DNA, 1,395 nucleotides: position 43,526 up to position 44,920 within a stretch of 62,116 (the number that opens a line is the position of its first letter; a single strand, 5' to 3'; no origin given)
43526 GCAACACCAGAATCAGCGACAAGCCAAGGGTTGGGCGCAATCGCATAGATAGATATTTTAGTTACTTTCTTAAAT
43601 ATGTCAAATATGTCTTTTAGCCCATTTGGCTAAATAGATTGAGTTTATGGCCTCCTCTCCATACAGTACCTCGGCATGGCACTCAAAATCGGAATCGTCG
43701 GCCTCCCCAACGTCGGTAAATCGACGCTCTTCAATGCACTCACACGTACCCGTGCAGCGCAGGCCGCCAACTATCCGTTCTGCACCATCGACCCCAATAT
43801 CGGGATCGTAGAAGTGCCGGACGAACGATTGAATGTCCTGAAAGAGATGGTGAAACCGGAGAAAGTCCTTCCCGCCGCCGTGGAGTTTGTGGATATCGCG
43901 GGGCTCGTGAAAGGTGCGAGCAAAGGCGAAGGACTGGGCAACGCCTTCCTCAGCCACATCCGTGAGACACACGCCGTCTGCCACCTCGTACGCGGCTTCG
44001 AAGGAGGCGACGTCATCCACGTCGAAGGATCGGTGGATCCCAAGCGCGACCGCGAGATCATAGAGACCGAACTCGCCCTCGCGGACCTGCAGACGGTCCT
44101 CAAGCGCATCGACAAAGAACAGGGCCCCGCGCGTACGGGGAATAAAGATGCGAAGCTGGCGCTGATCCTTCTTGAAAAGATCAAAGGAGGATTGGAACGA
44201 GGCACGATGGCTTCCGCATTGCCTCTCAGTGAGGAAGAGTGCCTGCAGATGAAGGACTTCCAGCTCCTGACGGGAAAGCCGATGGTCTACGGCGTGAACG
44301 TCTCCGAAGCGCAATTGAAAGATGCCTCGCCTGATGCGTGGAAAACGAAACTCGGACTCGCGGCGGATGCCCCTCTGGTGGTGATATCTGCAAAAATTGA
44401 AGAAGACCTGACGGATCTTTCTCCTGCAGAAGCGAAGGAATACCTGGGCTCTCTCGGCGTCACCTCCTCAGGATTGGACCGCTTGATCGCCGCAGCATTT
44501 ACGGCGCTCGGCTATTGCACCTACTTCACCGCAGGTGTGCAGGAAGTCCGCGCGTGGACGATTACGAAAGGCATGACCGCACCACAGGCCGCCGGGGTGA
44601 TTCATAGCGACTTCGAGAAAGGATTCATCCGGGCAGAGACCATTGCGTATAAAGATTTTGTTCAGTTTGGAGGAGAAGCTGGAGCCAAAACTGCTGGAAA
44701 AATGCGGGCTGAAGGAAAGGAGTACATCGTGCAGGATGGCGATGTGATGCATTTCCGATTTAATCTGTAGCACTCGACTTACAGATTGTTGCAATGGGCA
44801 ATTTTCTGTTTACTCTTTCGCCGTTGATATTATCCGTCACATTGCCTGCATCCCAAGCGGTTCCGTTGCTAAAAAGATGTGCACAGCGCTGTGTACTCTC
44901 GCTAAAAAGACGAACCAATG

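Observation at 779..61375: Nearly every intergenic spacer carries a long hairpin whose arms are degenerate tandem 7-nt words, forming recurring families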

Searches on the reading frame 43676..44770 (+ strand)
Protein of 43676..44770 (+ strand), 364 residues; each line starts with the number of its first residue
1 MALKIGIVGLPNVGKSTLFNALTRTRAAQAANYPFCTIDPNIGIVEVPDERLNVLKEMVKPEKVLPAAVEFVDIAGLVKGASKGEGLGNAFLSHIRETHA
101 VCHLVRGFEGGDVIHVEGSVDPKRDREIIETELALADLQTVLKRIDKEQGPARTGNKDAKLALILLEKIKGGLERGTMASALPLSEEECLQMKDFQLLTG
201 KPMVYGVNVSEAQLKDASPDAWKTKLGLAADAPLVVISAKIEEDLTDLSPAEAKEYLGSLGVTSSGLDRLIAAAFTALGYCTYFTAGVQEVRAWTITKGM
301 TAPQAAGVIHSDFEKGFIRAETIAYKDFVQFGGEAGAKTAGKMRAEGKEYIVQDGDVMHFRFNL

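Call 54: search_protein_families(library=pfam, proteins=[window:43676-44770:+], max_evalue=0.001)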
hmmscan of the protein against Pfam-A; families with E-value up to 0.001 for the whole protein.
window:43676-44770:+ (364 aa): 3 families
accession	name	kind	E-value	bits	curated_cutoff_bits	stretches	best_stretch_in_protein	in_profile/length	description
PF06071.19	YchF-GTPase_C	-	1.5e-40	137.6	27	1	281-363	2-84/84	Protein of unknown function (DUF933)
PF01926.29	MMR_HSR1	-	2.4e-23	82.9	21.9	1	4-114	1-86/113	50S ribosome-binding GTPase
PF02421.24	FeoB_N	-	1.6e-08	34.7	27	1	4-54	2-51/156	Ferrous iron transport protein B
